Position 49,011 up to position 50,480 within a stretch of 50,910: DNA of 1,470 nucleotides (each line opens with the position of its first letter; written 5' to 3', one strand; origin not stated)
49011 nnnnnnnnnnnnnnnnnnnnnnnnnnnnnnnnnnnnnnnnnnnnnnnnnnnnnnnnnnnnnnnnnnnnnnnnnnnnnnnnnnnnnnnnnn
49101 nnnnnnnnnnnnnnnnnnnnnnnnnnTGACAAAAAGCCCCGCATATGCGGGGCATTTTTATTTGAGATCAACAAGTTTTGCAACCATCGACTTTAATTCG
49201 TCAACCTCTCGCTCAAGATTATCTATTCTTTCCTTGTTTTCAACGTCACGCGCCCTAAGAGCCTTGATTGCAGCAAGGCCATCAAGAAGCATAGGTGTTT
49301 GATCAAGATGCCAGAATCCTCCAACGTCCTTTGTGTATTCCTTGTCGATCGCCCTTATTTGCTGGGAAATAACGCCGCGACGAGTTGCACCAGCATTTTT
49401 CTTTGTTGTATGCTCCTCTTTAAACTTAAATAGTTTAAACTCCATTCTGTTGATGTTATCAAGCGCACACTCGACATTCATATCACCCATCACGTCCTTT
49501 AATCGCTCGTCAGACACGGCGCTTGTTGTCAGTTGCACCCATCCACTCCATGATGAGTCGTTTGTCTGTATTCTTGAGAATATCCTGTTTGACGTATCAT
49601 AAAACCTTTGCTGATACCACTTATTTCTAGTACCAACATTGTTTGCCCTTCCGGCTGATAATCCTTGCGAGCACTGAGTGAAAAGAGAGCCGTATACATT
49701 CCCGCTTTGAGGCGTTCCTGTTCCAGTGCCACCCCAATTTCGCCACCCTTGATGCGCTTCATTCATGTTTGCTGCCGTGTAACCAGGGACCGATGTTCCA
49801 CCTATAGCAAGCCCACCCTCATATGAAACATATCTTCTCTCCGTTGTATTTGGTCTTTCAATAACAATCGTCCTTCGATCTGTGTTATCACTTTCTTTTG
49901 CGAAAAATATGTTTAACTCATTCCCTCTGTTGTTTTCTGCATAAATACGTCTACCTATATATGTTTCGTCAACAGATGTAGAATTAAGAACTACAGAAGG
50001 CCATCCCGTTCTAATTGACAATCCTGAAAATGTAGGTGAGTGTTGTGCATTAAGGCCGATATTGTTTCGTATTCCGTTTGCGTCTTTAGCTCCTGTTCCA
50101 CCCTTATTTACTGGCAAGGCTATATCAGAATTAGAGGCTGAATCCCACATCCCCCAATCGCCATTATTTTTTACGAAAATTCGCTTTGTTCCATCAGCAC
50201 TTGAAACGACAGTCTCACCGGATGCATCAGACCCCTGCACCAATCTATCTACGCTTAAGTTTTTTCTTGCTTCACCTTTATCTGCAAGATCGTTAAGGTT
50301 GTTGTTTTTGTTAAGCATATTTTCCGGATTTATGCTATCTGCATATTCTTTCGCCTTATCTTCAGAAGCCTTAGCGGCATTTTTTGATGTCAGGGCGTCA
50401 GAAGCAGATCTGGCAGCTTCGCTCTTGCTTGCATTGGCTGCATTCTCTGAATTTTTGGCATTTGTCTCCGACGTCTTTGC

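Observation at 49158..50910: T5-pb1-like tail fibre with low-complexity repeat arrays and a self-cleaving chaperone domain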

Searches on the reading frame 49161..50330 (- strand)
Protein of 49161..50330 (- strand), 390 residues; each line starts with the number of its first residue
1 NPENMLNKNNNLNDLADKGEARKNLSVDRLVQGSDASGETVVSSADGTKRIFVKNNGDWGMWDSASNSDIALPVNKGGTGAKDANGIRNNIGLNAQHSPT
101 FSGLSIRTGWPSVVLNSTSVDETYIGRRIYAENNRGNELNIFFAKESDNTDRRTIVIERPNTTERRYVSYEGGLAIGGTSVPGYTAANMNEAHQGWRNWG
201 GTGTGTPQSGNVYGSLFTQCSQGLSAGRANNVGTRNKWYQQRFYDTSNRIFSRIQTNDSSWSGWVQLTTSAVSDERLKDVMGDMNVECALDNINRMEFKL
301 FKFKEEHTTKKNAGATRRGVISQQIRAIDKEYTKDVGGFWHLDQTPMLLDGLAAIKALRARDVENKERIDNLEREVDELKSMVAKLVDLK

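Call 23: find_homologous_proteins(query=window:49161-50330:-, max_evalue=0.00001)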
Query seq(390 aa) (390 aa): 180 proteins with E <= 0.00001 among 3854 candidates; the best 120 are listed.
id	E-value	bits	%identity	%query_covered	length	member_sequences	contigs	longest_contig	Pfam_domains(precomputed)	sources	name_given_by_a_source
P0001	1.2e-258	875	100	100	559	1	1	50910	PF13884.12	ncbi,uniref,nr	ncbi:hypothetical protein vBEcoS95_90 [Escherichia phage vB_EcoS-95]|uniref:Peptidase S74 domain-con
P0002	1.3e-247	839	96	99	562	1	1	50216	PF13884.12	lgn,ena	-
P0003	4.2e-246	834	95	99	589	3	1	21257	PF13884.12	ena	-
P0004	3.4e-232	788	89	99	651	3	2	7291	PF13884.12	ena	-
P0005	4.1e-226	768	86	99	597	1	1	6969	PF13884.12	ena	-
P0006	1.3e-219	747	84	99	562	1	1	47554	PF13884.12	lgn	-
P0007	6.7e-212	721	84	96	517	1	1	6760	PF13884.12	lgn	-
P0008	8.5e-169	580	68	98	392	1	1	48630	PF13884.12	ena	-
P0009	4.8e-165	567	67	99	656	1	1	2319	PF13884.12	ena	-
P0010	5.4e-152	524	61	99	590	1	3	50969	PF13884.12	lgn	-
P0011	1.3e-115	405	57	73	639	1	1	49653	PF13884.12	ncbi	ncbi:tail fiber protein [Escherichia phage BUCT-XGG-1]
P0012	2.2e-110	387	54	73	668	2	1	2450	PF13884.12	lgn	-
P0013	8.1e-95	336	47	100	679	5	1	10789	PF13884.12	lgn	-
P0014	1.2e-91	326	46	99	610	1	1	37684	PF13884.12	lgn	-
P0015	1.8e-91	325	44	100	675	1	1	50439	PF13884.12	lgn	-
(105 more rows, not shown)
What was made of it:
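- On R-type pyocin fibre knob domain: NCBI names distant homologues 'pyocin knob domain-containing S74 family peptidase' (call 23).
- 100% match to vBEcoS95_90 (call 23).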

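Call 37: predict_structure(alignment_id=A1)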
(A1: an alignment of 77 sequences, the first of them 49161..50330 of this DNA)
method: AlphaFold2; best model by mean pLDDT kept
length: 390 residues; sequences in the alignment: 77
mean_pLDDT: 80.5   pTM: 0.45
mean pLDDT of the five models: 80.5, 80.2, 79.5, 79.1, 78.0
residues with pLDDT >= 90: 115; 70-90: 189; 50-70: 70; < 50: 16
segments of 3 or more residues with pLDDT < 50: 96-108
pLDDT, mean of each block of 10 residues (from residue 1): 56 70 81 83 90 88 90 85 80 53 45 76 83 73 81 73 60 59 74 88 90 92 84 93 92 95 84 72 88 91 72 72 89 85 86 92 93 94 88
secondary structure, 60 per line:
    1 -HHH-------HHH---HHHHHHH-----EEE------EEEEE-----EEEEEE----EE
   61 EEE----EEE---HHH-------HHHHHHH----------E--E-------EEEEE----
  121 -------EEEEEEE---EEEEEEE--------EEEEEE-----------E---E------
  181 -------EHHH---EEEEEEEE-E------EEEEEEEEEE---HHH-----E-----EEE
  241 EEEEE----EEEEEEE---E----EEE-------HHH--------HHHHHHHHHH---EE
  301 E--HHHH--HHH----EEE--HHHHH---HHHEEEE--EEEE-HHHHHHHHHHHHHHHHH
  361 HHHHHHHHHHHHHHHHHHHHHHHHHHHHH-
elements in order: H18-24 E30-32 E39-43 E49-54 E59-63 E68-70 H84-90 E112-116 E128-134 E138-144 E153-158 E195-202 E211-220 E238-245 E250-256 E265-267 H286-295 E299-301 H304-307 E317-319 H322-326 E333-336 E339-342 H344-389
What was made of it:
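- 50118..50336 (-): Hinge with the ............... fibre motif, followed by a small beta domain and a GGTG motif, aa 293-365. Model secondary structure (call 37).
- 49515..50117 (-): Distal beta-sandwich tip, the presumed receptor-binding knob, aa 366-566. No near-identical DNA exists in the phage collection. Model pLDDT is mostly 73-95 (call 37).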

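Call 39: fold_search(model_id=the predicted structure, library=pdb)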
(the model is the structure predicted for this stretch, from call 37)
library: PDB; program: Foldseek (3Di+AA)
matches with E <= 10: 874; with E <= 0.001: 3
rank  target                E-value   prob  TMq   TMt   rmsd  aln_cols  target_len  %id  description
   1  7dc3_A                2.1e-05  1.00  0.25  0.63   3.2       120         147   25  Crystal structure of the MyRF ICA domain (released 2021-08-25)
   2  7dc3_B                2.1e-05  1.00  0.25  0.66   4.7       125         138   26  Crystal structure of the MyRF ICA domain (released 2021-08-25)
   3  7dc3_C                3.4e-05  1.00  0.25  0.64   3.6       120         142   24  Crystal structure of the MyRF ICA domain (released 2021-08-25)
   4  6cl5_A                1.1e-03  1.00  0.18  0.19   8.6       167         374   14  Structure of P. aeruginosa R1 pyocin fiber PALES_06171 comprising C-terminal residues 323-701 (released 2018-06-27)
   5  4uxg_A                5.6e-03  0.41  0.16  0.15  18.8       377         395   12  Crystal structure of the carboxy-terminal region of the bacteriophage T4 proximal long tail fibre protein gp34, R32 na (released 2015-09-30)
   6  4uxg_D                6.2e-03  0.47  0.16  0.16  16.1       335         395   12  Crystal structure of the carboxy-terminal region of the bacteriophage T4 proximal long tail fibre protein gp34, R32 na (released 2015-09-30)
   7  6cl6_A                7.3e-03  1.00  0.18  0.19   7.7       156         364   13  Structure of P. aeruginosa R2 pyocin fiber PA0620 comprising C-terminal residues 323-691 (released 2018-06-27)
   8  9m7x_B                9.6e-03  0.75  0.19  0.13  20.2       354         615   10  Cryo-EM structure of bacteriophage NF5 C1 RBP (released 2025-12-17)
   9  3gud_B                2.3e-02  1.00  0.19  0.55   8.0       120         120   20  Crystal structure of a novel intramolecular chaperon (released 2010-02-02)
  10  3gw6_F                2.6e-02  0.99  0.21  0.31  14.7       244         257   11  Intramolecular Chaperone (released 2010-02-02)
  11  4uxg_K                3.0e-02  0.23  0.14  0.14  16.8       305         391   12  Crystal structure of the carboxy-terminal region of the bacteriophage T4 proximal long tail fibre protein gp34, R32 na (released 2015-09-30)
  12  3gw6_D                3.2e-02  0.99  0.22  0.32  14.8       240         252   12  Intramolecular Chaperone (released 2010-02-02)
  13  3gw6_A                3.7e-02  0.99  0.21  0.31  14.7       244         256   11  Intramolecular Chaperone (released 2010-02-02)
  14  5a6d_A                3.9e-02  0.13  0.08  0.11  31.7       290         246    7  Proliferating Cell Nuclear Antigen, PCNA, from Thermococcus gammatolerans (released 2016-07-06)
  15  4xmm_E                5.5e-02  0.16  0.12  0.07  30.1       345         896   10  Structure of the yeast coat nucleoporin complex, space group C2 (released 2015-03-25)
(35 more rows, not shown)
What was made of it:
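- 49515..50117 (-): Weak Foldseek resemblance to R-pyocin fibre knobs 6CL5 and 6CL6 (call 39).
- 49161..49514 (-): Peptidase_S74 intramolecular chaperone domain, aa 567-684. Ser567 is at 49514-49512 and Lys572 at 49499-49497. The predicted cleavage is between Val566 and Ser567. Foldseek hits 7DC3, 3GUD and 3GW6 (call 39).
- On Peptidase S74 / intramolecular chaperone auto-processing domain: On a predicted model, Foldseek gives 7DC3 E 2e-5 and TM(target) 0.63-0.66, and 3GUD and 3GW6 probability 0.99-1.0 (call 39).
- On R-type pyocin fibre knob domain: 6CL5 and 6CL6 reach probability 1.0, but with E 1e-3 to 7e-3, TM about 0.18 and rmsd about 8 A (call 39).
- Foldseek probability 1.0 to MyRF ICA, and to the GA-1 and endoNF chaperone domains (call 39). 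The resemblance of the tip to the pyocin knob is weak (TM about 0.18, E 1e-3; call 39).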

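Call 40: search_solved_structures(query=A1, max_evalue=1, show_alignments=5)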
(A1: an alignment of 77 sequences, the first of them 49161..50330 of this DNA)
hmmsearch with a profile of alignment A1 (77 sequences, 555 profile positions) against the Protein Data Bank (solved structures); distinct sequences matched with E-value up to 1: 11.
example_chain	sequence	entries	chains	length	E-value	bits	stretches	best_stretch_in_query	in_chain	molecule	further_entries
7vyv_A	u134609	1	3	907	1.2e-52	183.2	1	1-174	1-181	Depolymerase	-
7vz3_A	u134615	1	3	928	1.3e-52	183.1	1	1-174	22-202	Depolymerase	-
7lzj_A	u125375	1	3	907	1.4e-51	179.7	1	1-174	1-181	Depolymerase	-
9zd7_AE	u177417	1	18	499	2.4e-09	40.3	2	175-217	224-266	short tail fiber gp92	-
8hqz_d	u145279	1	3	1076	0.0014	21.2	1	442-534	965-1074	L-shaped tail fiber assembly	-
7z47_D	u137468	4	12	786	0.014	18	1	217-260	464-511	Putative tail fiber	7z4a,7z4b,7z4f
7dc3_A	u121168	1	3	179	0.047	16.3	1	438-499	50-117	Isoform 2 of Myelin regulatory factor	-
9vyh_m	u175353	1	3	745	0.31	13.5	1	113-167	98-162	Tail spike protein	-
7ekn_B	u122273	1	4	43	0.63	12.5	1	516-547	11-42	ipep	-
5u59_A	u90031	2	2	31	0.72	12.3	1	515-540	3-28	Designed dimeric coiled coil peptide with two terpyridine side chains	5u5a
6n2y_b1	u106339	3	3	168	0.94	12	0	101-209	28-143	ATP synthase subunit b | Bacillus PS3 ATP synthase subunit b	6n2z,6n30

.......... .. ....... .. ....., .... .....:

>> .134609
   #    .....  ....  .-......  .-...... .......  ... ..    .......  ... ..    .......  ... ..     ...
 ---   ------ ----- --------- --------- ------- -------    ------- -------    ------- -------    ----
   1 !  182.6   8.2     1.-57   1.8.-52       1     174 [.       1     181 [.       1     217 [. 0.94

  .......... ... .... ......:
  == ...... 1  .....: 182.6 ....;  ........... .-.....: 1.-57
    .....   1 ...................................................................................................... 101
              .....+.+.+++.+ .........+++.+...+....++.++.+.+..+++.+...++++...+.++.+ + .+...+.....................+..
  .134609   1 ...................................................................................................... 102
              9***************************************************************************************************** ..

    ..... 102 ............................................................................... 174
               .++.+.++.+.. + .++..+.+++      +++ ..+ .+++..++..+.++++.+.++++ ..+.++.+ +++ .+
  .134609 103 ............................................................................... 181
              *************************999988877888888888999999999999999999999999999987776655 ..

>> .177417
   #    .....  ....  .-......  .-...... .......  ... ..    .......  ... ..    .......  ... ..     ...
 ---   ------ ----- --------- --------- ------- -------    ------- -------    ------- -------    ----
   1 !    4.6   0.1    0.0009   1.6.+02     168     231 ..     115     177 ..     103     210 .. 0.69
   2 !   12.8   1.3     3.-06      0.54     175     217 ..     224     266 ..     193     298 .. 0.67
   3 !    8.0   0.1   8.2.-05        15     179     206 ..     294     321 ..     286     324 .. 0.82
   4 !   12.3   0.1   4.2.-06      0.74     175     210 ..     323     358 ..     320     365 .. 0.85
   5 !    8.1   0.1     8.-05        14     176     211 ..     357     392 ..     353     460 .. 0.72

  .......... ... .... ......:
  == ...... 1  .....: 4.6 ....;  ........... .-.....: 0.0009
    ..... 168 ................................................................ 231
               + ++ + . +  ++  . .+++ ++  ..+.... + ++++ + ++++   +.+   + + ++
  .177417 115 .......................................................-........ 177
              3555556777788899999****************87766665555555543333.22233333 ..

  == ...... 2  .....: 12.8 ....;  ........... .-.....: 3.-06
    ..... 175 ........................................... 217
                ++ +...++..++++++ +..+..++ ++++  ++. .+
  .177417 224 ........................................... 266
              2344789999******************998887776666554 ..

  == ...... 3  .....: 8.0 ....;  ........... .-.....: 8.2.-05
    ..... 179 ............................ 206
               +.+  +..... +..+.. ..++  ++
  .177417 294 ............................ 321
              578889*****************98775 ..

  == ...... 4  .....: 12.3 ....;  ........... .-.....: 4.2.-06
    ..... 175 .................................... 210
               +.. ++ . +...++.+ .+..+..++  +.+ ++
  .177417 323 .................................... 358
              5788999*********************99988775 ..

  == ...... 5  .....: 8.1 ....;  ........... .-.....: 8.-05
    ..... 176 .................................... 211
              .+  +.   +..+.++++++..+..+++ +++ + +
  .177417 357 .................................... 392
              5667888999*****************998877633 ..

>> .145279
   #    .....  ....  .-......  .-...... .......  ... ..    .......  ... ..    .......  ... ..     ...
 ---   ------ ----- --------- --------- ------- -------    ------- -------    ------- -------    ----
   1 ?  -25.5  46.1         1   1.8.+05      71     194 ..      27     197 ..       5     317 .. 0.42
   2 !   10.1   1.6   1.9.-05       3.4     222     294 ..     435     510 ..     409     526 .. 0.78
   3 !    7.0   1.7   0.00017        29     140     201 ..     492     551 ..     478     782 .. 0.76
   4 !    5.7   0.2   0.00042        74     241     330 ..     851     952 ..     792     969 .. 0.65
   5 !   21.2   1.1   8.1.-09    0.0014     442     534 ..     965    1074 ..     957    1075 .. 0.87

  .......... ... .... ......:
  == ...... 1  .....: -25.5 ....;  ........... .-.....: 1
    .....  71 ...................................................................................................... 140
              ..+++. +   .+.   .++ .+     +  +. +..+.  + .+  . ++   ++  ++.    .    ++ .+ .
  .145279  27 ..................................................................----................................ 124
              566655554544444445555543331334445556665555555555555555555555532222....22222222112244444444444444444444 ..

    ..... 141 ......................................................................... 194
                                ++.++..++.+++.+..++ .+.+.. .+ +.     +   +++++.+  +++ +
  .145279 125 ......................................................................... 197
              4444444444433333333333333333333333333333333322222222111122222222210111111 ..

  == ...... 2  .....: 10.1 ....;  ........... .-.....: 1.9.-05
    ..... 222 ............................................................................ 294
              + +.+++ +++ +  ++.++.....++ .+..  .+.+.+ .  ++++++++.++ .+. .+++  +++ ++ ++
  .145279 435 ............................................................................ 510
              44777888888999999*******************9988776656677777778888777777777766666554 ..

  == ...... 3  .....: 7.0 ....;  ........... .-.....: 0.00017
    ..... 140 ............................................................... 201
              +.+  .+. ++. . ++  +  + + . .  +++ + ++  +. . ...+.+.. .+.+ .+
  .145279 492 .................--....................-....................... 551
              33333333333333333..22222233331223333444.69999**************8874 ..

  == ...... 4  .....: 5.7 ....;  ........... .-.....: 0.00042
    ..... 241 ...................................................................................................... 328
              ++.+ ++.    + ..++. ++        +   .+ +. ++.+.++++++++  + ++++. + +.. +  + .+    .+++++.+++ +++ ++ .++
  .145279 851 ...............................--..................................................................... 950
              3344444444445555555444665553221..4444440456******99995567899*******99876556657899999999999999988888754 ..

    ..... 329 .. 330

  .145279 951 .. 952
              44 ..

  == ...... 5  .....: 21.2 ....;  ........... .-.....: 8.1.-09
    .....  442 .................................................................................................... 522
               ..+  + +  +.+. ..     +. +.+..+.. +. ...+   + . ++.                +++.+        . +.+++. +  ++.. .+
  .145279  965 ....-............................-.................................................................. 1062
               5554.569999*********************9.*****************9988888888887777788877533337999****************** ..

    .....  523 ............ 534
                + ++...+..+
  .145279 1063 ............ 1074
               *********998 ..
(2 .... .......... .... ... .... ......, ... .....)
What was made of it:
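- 50118..50336 (-): The motif matches the repeated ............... units of a solved short tail fibre, 9ZD7 (call 40).
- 49161..49514 (-): DT57C LtfA chaperone domain E 0.0014 (call 40).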

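Call 54: fold_search(model_id=the predicted structure, library=viral)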
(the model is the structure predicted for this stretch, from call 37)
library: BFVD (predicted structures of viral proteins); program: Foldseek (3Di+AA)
matches with E <= 10: 1006; with E <= 0.001: 221
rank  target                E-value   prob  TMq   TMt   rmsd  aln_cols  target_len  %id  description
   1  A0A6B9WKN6            1.3e-22  1.00  0.38  0.33  19.7       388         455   34  Peptidase S74 domain-containing protein [Escherichia phage grams]
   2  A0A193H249            3.0e-22  1.00  0.30  0.21  33.6       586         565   24  Tail fibers protein [Shigella phage SHSML-45]
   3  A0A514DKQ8            3.5e-19  1.00  0.36  0.22  14.3       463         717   30  Minor tail protein [Escherichia phage vB_EcoS_PHB17]
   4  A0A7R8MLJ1            2.9e-18  1.00  0.28  0.20  27.8       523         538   22  Peptidase S74 domain-containing protein [Klebsiella phage vB_KppS-Samwise]
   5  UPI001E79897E         1.0e-15  1.00  0.25  0.11  20.9       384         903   20  (no name look-up for this kind of identifier)
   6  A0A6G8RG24            3.3e-15  1.00  0.30  0.20  14.3       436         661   23  Peptidase S74 domain-containing protein [Salmonella phage polluks]
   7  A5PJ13                1.7e-14  1.00  0.29  0.19  16.2       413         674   18  Peptidase S74 domain-containing protein [Escherichia phage Tls]
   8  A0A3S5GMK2            2.7e-14  1.00  0.23  0.12  25.2       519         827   21  (no name in the UniProt tables at hand)
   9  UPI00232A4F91         3.6e-14  1.00  0.27  0.13  28.4       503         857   17  (no name look-up for this kind of identifier)
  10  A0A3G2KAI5            1.0e-11  1.00  0.27  0.18  23.8       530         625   15  Tail fiber protein [Salmonella phage STG2]
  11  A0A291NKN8            2.5e-11  1.00  0.26  0.11  30.4       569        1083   15  Tail fiber protein [Salmonella phage SP01]
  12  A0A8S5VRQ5            6.0e-11  1.00  0.27  0.13  17.1       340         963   19  (no name in the UniProt tables at hand)
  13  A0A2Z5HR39            1.9e-10  1.00  0.31  0.12  23.0       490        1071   16  L-shaped tail fiber [Salmonella phage S132]
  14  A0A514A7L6            1.1e-09  1.00  0.23  0.12  21.0       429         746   15  (no name in the UniProt tables at hand)
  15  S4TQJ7                2.4e-09  1.00  0.22  0.20  23.1       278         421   18  Stf (Fragment) [Salmonella phage FSL SP-126]
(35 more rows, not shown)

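Call 61: find_encoding_contigs(protein=P0002, flank=3000, max_places=3)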
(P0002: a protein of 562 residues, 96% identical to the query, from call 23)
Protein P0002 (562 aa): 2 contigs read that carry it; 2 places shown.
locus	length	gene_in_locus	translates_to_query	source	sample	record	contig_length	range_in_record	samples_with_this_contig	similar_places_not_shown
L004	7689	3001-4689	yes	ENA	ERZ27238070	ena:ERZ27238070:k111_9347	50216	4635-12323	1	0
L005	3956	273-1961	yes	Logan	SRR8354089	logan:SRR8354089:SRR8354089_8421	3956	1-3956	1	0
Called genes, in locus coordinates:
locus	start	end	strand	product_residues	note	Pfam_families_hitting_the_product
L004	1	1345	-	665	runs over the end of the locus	PF04851:ResIII, PF00271:Helicase_C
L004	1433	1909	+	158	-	PF15943:YdaS_toxin (weak)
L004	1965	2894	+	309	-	PF08273:Zn_Ribbon_Prim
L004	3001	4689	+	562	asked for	PF13884:Peptidase_S74 (weak)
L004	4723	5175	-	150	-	-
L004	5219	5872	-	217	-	PF04404:ERF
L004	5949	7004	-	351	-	PF12684:DUF3799 (weak)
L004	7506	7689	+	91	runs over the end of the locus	-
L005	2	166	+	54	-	?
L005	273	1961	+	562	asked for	PF13884:Peptidase_S74 (weak)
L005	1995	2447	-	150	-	-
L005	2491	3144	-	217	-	PF04404:ERF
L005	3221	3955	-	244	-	?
